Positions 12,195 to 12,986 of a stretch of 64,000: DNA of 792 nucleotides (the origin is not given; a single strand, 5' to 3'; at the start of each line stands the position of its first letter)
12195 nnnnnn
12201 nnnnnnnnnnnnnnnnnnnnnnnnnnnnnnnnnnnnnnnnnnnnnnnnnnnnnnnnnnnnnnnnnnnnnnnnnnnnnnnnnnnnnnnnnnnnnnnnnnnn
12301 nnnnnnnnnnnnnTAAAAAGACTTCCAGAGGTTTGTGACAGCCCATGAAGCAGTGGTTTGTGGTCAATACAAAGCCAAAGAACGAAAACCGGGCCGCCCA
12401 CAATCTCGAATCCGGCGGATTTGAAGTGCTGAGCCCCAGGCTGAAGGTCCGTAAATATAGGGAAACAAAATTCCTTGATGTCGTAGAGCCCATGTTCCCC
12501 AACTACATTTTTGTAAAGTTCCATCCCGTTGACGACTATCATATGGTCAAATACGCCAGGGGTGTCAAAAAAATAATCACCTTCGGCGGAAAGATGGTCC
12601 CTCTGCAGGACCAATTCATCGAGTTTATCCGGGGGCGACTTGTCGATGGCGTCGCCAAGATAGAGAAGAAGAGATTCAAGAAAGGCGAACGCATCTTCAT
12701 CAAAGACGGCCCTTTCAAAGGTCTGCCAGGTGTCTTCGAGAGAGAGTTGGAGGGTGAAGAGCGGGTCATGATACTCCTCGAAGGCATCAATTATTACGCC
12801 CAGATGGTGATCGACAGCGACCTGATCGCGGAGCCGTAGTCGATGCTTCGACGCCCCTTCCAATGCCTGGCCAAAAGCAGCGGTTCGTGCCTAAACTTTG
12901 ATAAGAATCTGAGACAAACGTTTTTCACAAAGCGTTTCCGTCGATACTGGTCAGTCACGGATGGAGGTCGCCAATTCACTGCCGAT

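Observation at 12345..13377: RfaH-like NusG paralog followed by a 538-bp leader carrying an ops-like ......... in front of a ~19-kb glycan locus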

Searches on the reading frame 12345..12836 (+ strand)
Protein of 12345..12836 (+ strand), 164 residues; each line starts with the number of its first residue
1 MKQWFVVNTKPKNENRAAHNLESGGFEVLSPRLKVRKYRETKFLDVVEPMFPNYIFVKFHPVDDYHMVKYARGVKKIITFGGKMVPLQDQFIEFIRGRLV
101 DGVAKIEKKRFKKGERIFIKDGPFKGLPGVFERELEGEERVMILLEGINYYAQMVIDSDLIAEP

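Call 4: search_protein_families(library=pfam, proteins=[window:12345-12836:+], max_evalue=1)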
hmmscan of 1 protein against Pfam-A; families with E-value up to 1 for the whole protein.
window:12345-12836:+ (164 aa): 1 family
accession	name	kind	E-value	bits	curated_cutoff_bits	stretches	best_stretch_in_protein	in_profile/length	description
PF02357.24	NusG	-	7.1e-18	65.4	22.2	1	2-95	1-92/93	Transcription termination factor nusG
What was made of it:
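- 12345..12839 (+): rfaH-like NusG paralog, 164 aa. Pfam NusG NGN domain, E 7e-18 (call 4).
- On RfaH (NusG paralog; TIGR01955 / NF006534): Pfam PF02357 covers residues 2-95, E 7e-18 (call 4).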

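Call 5: search_protein_families(library=ncbifam, proteins=[window:12345-12836:+], max_evalue=1)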
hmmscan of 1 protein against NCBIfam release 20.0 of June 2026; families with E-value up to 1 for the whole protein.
window:12345-12836:+ (164 aa): 7 families
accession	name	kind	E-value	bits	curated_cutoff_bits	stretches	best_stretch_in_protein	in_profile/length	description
TIGR01955.1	RfaH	equivalog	4.4e-36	124.3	144.5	1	4-158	1-155/159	transcription/translation regulatory transformer protein RfaH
NF006534.0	PRK09014.1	equivalog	1.4e-28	99.8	124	1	1-157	1-155/162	transcription/translation regulatory transformer protein RfaH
NF033644.1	antiterm_UpxY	subfamily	4e-21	75.7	100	1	4-160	1-163/164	UpxY family transcription antiterminator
TIGR00922.1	nusG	equivalog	2.1e-13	50.5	135.7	1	4-136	1-144/172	transcription termination/antitermination protein NusG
NF033641.1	antiterm_LoaP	exception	2e-11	44.3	125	1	4-133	1-136/166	antiterminator LoaP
TIGR01956.2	NusG_myco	equivalog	0.0033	17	150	0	34-81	72-118/239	transcription termination/antitermination protein NusG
NF009588.0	PRK13029.1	subfamily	0.22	9.3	952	1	36-111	1037-1114/1196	indolepyruvate ferredoxin oxidoreductase family protein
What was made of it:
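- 12345..12839 (+): Best NCBIfam match is RfaH TIGR01955 at 124.3 bits, below the 144.5 cut-off (call 5).
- On RfaH (NusG paralog; TIGR01955 / NF006534): RfaH is nevertheless the top family, ahead of UpxY 75.7, NusG 50.5 and LoaP 44.3 (call 5).
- On UpxY-type antiterminator: The score is 75.7 against a cut-off of 100 (call 5).
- Closest known: Bacteroides UpxY. Different: The UpxY model scores only 75.7 bits against a cut-off of 100 (call 5).
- Closest known: LoaP. Different: The LoaP model scores 44 bits against a cut-off of 125 (call 5), and the targets here are glycan loci carrying a DNA ops motif.
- The NGN domain is present and RfaH is the best-scoring model (calls 4, 5). The protein is below the NCBIfam RfaH equivalog cut-offs (124.3 against 144.5 bits; 99.8 against 124) (call 5).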

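Call 9: find_homologous_proteins(query=window:12345-12836:+, max_evalue=0.00001)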
Query window:12345-12836:+ (164 aa): 173 proteins with E <= 0.00001 among 193 candidates; the best 120 are listed.
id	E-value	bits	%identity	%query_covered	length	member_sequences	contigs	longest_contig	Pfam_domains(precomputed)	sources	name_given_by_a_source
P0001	1.1e-99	349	95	100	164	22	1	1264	PF02357.25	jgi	jgi:transcriptional antiterminator RfaH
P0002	5.5e-90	317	82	100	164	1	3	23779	PF02357.25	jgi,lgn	jgi:transcriptional antiterminator RfaH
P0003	3.8e-89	315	82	100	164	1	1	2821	PF02357.25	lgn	-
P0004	6.5e-89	314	83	100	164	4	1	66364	PF02357.25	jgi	jgi:transcriptional antiterminator RfaH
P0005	3.8e-88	311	80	100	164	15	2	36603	PF02357.25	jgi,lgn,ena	jgi:transcriptional antiterminator RfaH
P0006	4.4e-88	311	82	100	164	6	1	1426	PF02357.25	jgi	jgi:transcriptional antiterminator RfaH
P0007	5.2e-88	311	82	100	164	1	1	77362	PF02357.25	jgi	jgi:transcriptional antiterminator RfaH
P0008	8.6e-88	310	82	99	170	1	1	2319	PF02357.25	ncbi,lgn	-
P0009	4.8e-87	308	81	100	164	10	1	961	PF02357.25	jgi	jgi:transcriptional antiterminator RfaH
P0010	8.5e-87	307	81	100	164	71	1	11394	PF02357.25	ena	-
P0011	8.6e-87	307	81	100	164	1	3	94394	PF02357.25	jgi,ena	jgi:transcriptional antiterminator RfaH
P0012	2.2e-86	306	80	100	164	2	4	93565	PF02357.25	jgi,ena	jgi:transcriptional antiterminator RfaH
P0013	4.0e-86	305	80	100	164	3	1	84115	PF02357.25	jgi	jgi:transcriptional antiterminator RfaH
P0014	1.2e-85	303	80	100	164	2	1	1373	PF02357.25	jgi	jgi:transcriptional antiterminator RfaH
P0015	1.2e-85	303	79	100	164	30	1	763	PF02357.25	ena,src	-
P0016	3.3e-85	302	79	100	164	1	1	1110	PF02357.25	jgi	jgi:transcriptional antiterminator RfaH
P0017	5.6e-85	301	79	100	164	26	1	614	PF02357.25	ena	-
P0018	3.3e-84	299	77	99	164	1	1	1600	PF02357.25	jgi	jgi:transcriptional antiterminator RfaH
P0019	5.9e-83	295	76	100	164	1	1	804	PF02357.25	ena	-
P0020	1.1e-82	294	77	99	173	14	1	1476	PF02357.25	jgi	jgi:transcriptional antiterminator RfaH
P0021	4.2e-82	292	76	99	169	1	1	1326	PF02357.25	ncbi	-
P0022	5.3e-82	291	76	99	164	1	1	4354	PF02357.25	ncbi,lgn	-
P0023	2.2e-81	289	75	99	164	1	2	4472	PF02357.25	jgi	jgi:transcriptional antiterminator RfaH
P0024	3.7e-81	289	75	99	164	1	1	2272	PF02357.25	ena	-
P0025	1.7e-80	287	73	99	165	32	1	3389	PF02357.25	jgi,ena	-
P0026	1.4e-77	277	73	100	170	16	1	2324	PF02357.25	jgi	jgi:transcriptional antiterminator RfaH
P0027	6.9e-77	275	71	99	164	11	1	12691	PF02357.25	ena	-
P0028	6.5e-76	272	71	99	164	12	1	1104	PF02357.25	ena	-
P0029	1.5e-75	270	71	100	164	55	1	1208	PF02357.25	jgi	jgi:transcriptional antiterminator RfaH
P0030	4.6e-72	259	68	99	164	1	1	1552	PF02357.25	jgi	jgi:transcription elongation factor/antiterminator RfaH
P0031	3.0e-71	257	66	99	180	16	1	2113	PF02357.25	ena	-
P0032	2.5e-70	253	68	99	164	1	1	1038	PF02357.25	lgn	-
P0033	2.5e-70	253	68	99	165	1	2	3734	PF02357.25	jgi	jgi:transcription elongation factor/antiterminator RfaH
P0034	4.1e-70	253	69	98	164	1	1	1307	PF02357.25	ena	-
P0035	4.5e-70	253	67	99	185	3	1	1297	PF02357.25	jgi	jgi:transcription elongation factor/antiterminator RfaH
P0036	4.8e-70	253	64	99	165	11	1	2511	PF02357.25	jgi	jgi:transcriptional antiterminator RfaH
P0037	8.3e-70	252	66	98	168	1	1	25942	PF02357.25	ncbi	-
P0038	1.2e-69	251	66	98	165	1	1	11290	PF02357.25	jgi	jgi:transcriptional antiterminator RfaH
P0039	1.2e-69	251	68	99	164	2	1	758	PF02357.25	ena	-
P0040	1.7e-69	251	64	99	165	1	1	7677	PF02357.25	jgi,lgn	jgi:transcription elongation factor/antiterminator RfaH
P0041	1.8e-69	251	68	98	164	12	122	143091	PF02357.25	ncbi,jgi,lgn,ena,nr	ncbi:MAG: transcription termination/antitermination NusG family protein [Syntrophorhabdus sp.]|jgi:t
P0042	2.7e-69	250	69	99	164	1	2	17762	PF02357.25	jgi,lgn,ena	jgi:transcription elongation factor/antiterminator RfaH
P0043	2.9e-69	250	68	98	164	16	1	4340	PF02357.25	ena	-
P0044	3.8e-69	250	67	99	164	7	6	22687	PF02357.25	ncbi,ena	-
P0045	4.6e-69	249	70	98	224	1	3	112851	PF02357.25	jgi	jgi:transcription elongation factor/antiterminator RfaH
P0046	5.9e-69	249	66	99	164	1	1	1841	PF02357.25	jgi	jgi:transcriptional antiterminator RfaH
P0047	5.9e-69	249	66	99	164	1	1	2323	PF02357.25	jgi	jgi:transcriptional antiterminator RfaH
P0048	6.2e-69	249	68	98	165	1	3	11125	PF02357.25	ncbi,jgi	jgi:transcription elongation factor/antiterminator RfaH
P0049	6.8e-69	249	64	99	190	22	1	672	PF02357.25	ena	-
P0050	6.9e-69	249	67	99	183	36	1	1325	PF02357.25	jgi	-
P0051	7.4e-69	249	67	99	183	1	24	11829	PF02357.25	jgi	jgi:transcriptional antiterminator RfaH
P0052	7.5e-69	249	67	99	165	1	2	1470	PF02357.25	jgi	jgi:transcription elongation factor/antiterminator RfaH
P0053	7.5e-69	249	65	99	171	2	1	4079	PF02357.25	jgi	-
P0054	8.1e-69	249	68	98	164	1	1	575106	PF02357.25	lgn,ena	-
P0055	9.8e-69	248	69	98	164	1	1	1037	PF02357.25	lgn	-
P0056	1.5e-68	248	65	99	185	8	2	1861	PF02357.25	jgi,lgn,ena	-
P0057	1.6e-68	248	64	99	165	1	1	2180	PF02357.25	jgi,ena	-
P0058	1.8e-68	247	66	98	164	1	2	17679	PF02357.25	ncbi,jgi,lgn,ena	-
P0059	2.0e-68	247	65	99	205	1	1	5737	PF02357.25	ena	-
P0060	2.1e-68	247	69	98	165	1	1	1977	PF02357.25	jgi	-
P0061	2.4e-68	247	69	98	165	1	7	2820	PF02357.25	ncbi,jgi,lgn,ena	-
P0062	2.6e-68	247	69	98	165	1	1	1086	PF02357.25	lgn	-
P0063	3.0e-68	247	66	98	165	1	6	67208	PF02357.25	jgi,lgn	-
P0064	3.5e-68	247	66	98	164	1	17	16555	PF02357.25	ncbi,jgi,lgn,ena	jgi:transcription elongation factor/antiterminator RfaH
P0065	3.7e-68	246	65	99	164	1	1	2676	PF02357.25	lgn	-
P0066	4.0e-68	246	66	99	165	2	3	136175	PF02357.25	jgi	jgi:transcription elongation factor/antiterminator RfaH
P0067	4.9e-68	246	65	99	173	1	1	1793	PF02357.25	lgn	-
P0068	5.9e-68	246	65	99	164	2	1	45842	PF02357.25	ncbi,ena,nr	ncbi:MAG: hypothetical protein NT178_18000 [Proteobacteria bacterium]|nr:hypothetical protein [Pseud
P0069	6.0e-68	246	65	99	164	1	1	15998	PF02357.25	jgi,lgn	jgi:transcriptional antiterminator RfaH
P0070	6.3e-68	246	66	99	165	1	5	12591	PF02357.25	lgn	-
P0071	6.4e-68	246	65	98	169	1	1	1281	PF02357.25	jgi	jgi:transcriptional antiterminator RfaH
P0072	6.6e-68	246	66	99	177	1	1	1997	PF02357.25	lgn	-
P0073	7.7e-68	245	67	99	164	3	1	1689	PF02357.25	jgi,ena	-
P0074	8.7e-68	245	66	98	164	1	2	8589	PF02357.25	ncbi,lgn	ncbi:MAG: transcription termination/antitermination protein NusG [Syntrophorhabdus sp.]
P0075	8.9e-68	245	62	99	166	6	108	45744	PF02357.25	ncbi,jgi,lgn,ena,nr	ncbi:MAG: transcription termination/antitermination NusG family protein [Syntrophorhabdaceae bacteri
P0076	9.4e-68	245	64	99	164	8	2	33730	PF02357.25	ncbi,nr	ncbi:MAG: Transcription antitermination protein RfaH [Syntrophorhabdus sp. PtaU1.Bin002]|nr:MAG: Tra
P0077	1.0e-67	245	63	99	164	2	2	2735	PF02357.25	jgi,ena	-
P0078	1.1e-67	245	68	98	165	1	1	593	PF02357.25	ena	-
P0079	1.1e-67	245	65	98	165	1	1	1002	PF02357.25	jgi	-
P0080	1.2e-67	245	64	99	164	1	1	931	PF02357.25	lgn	-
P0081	1.3e-67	245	65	98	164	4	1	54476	PF02357.25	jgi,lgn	-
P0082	1.4e-67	245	65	99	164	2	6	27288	PF02357.25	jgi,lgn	jgi:transcriptional antiterminator RfaH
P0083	1.8e-67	244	66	99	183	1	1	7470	PF02357.25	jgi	jgi:transcriptional antiterminator RfaH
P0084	2.0e-67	244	65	99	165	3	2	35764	PF02357.25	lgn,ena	-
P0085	2.2e-67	244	64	99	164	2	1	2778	PF02357.25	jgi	jgi:transcriptional antiterminator RfaH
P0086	2.4e-67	244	65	98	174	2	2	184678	PF02357.25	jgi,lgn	jgi:transcription elongation factor/antiterminator RfaH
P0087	3.0e-67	243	63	99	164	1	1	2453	PF02357.25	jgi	jgi:transcriptional antiterminator RfaH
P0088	3.0e-67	243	63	99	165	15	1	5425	PF02357.25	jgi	jgi:transcriptional antiterminator RfaH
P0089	3.4e-67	243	63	99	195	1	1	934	PF02357.25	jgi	jgi:transcriptional antiterminator RfaH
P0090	3.9e-67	243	64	99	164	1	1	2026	PF02357.25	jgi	jgi:transcription elongation factor/antiterminator RfaH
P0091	4.7e-67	243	63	98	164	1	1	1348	PF02357.25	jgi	jgi:transcriptional antiterminator RfaH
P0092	4.9e-67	243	64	98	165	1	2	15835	PF02357.25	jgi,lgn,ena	-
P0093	5.2e-67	243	66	99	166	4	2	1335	PF02357.25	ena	-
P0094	7.7e-67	242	65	98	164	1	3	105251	PF02357.25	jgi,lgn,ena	-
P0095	1.2e-66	241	65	98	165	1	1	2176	PF02357.25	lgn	-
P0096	1.5e-66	241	60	99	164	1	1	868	PF02357.25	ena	-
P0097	2.0e-66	241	66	100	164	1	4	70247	PF02357.25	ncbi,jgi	jgi:transcriptional antiterminator RfaH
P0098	2.0e-66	241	66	99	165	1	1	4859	PF02357.25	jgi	jgi:transcriptional antiterminator RfaH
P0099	3.2e-66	240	65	99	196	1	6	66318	PF02357.25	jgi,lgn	jgi:transcriptional antiterminator RfaH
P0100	3.4e-66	240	63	99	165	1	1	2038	PF02357.25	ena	-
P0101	3.7e-66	240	65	99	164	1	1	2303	PF02357.25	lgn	-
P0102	3.9e-66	240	61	98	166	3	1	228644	PF02357.25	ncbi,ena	-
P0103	4.5e-66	240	65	98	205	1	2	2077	PF02357.25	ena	-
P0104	6.1e-66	239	63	99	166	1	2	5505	PF02357.25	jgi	jgi:transcriptional antiterminator RfaH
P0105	8.2e-66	239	63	99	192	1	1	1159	PF02357.25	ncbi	-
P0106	1.0e-65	239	62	100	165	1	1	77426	PF02357.25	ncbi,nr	ncbi:MAG: transcriptional activator RfaH [Syntrophorhabdaceae bacterium]|nr:transcriptional activato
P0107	1.2e-65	238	62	99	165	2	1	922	PF02357.25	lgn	-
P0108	1.2e-65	238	62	99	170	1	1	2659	PF02357.25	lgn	-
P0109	1.2e-65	238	63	98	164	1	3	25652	PF02357.25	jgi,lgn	jgi:transcriptional antiterminator RfaH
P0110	1.3e-65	238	65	99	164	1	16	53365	PF02357.25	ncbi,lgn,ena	-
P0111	1.3e-65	238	65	99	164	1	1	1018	PF02357.25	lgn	-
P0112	1.4e-65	238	60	99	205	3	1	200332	PF02357.25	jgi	jgi:transcription elongation factor/antiterminator RfaH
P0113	2.0e-65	238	65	99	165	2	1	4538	PF02357.25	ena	-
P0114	2.5e-65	237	61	99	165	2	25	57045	PF02357.25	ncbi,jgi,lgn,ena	-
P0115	3.5e-65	237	64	99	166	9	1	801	PF02357.25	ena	-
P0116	4.3e-65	236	63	99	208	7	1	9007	PF02357.25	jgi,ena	-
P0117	5.1e-65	236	63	98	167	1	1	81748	PF02357.25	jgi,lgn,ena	-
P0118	6.4e-65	236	65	99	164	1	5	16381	PF02357.25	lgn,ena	-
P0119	1.1e-64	235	62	99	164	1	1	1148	PF02357.25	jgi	jgi:transcriptional antiterminator RfaH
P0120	1.4e-64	235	63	99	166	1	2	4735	PF02357.25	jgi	jgi:transcriptional antiterminator RfaH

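Call 14: find_related_loci(query=A1, collection=genome_contigs, flank=3000)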
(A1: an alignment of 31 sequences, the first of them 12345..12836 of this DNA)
Query A1 (164 aa) in genome_contigs; peptide patterns used: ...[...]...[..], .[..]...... (x = any residue, [..] = any of these).
354 stretches matched a pattern; 275 encode a relative of the query (tblastn E <= 1e-3); the best 80 are kept; 80 distinct loci.
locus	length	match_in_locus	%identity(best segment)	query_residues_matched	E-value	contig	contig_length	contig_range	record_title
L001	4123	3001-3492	82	1-164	2e-92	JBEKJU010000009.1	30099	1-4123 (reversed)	MAG: Syntrophorhabdales bacterium isolate SPRUCE 330 SPRUCE_330_9, whole genome shotgun sequence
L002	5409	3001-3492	80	1-164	3e-92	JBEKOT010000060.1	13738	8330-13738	MAG: Syntrophorhabdales bacterium isolate SPRUCE 447 SPRUCE_447_60, whole genome shotgun sequence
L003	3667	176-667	81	1-164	4e-92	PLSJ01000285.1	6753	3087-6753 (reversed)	MAG: Syntrophaceae bacterium isolate bog_1155 73.20120700_S1D.399_contig_855569, whole genome shotgun sequence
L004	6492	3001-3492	80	1-164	2e-91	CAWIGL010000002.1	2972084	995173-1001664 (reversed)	MAG: uncultured delta proteobacterium isolate MFD03726.bin.2.45 genome assembly, contig: contig_12774, whole genome shot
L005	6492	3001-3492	81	1-164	2e-91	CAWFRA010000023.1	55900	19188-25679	MAG: uncultured delta proteobacterium isolate MFD01476.bin.2.130 genome assembly, contig: contig_57132, whole genome sho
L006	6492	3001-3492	80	1-164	9e-91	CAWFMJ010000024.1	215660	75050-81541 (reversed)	MAG: uncultured delta proteobacterium isolate MFD02138.bin.2.69 genome assembly, contig: contig_1876, whole genome shotg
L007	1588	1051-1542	80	1-164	2e-96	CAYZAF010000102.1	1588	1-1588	MAG TPA_asm: uncultured Syntrophaceae bacterium isolate SRP140028_co1_354 genome assembly, contig: k141_1564708, whole g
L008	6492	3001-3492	80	1-164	1e-89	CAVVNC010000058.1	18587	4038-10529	MAG: uncultured delta proteobacterium isolate MFD03726.bin.2.24 genome assembly, contig: contig_91895, whole genome shot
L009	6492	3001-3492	78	1-164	7e-89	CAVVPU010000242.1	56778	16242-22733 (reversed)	MAG: uncultured delta proteobacterium isolate MFD02138.bin.2.7 genome assembly, contig: contig_64104, whole genome shotg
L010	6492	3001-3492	78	1-164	3e-88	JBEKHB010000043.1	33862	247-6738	MAG: Syntrophorhabdales bacterium isolate SPRUCE 267 SPRUCE_267_43, whole genome shotgun sequence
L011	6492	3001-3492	72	1-164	3e-82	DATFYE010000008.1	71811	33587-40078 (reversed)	MAG TPA_asm: Syntrophorhabdales bacterium isolate SMAG_U9535 k141_639280, whole genome shotgun sequence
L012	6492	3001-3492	72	1-164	1e-80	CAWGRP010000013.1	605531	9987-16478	MAG: uncultured delta proteobacterium isolate MFD06435.bin.1.188 genome assembly, contig: contig_22729, whole genome sho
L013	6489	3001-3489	66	1-163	4e-74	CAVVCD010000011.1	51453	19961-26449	MAG: uncultured delta proteobacterium isolate MFD02809.bin.1.75 genome assembly, contig: contig_169050, whole genome sho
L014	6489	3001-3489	66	1-163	2e-73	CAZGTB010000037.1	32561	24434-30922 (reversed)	MAG TPA_asm: uncultured Syntrophorhabdus sp. isolate SRP302447_co2_18 genome assembly, contig: NODE_3744_length_32561_co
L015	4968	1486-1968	68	1-161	7e-74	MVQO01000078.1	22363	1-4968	MAG: Syntrophorhabdus sp. PtaB.Bin027 A4E59_contig000080, whole genome shotgun sequence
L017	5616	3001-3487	81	1-162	2e-73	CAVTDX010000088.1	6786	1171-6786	MAG: uncultured delta proteobacterium isolate MFD01112.bin.2.43 genome assembly, contig: contig_57571, whole genome shot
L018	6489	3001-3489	67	1-163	3e-73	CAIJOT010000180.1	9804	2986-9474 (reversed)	MAG: uncultured delta proteobacterium isolate AlinenSediments_bin-2384 genome assembly, contig: bin-2384:180/342, whole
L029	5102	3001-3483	65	1-161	8e-72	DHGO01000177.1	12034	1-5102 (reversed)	MAG TPA_asm: Deltaproteobacteria bacterium UBA4796 UBA4796_contig_53049, whole genome shotgun sequence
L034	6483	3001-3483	64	1-161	3e-71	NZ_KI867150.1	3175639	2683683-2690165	Syntrophorhabdus aromaticivorans UI SynarDRAFT_SAI.2, whole genome shotgun sequence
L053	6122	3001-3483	61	1-161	5e-67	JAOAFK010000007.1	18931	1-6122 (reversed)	MAG: Syntrophorhabdaceae bacterium isolate SKW285 k141_1493878, whole genome shotgun sequence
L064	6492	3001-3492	81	1-164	2e-91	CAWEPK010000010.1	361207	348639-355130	MAG: uncultured delta proteobacterium isolate MFD02138.bin.2.11 genome assembly, contig: contig_24695, whole genome shot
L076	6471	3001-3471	42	3-157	3e-40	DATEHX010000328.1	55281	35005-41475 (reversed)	MAG TPA_asm: Pyrinomonadaceae bacterium isolate SMAG_U8822 k141_1867254, whole genome shotgun sequence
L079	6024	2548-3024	42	3-161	9e-37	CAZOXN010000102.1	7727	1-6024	MAG TPA_asm: uncultured Desulfarculaceae bacterium isolate binchicken_co274_510 genome assembly, contig: NODE_22575_leng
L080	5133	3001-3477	41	2-161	3e-35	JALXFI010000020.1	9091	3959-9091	MAG: bacterium isolate V2_metabat1_scaf2bin.005 V2_NODE_1112_length_9091_cov_2.267961, whole genome shotgun sequence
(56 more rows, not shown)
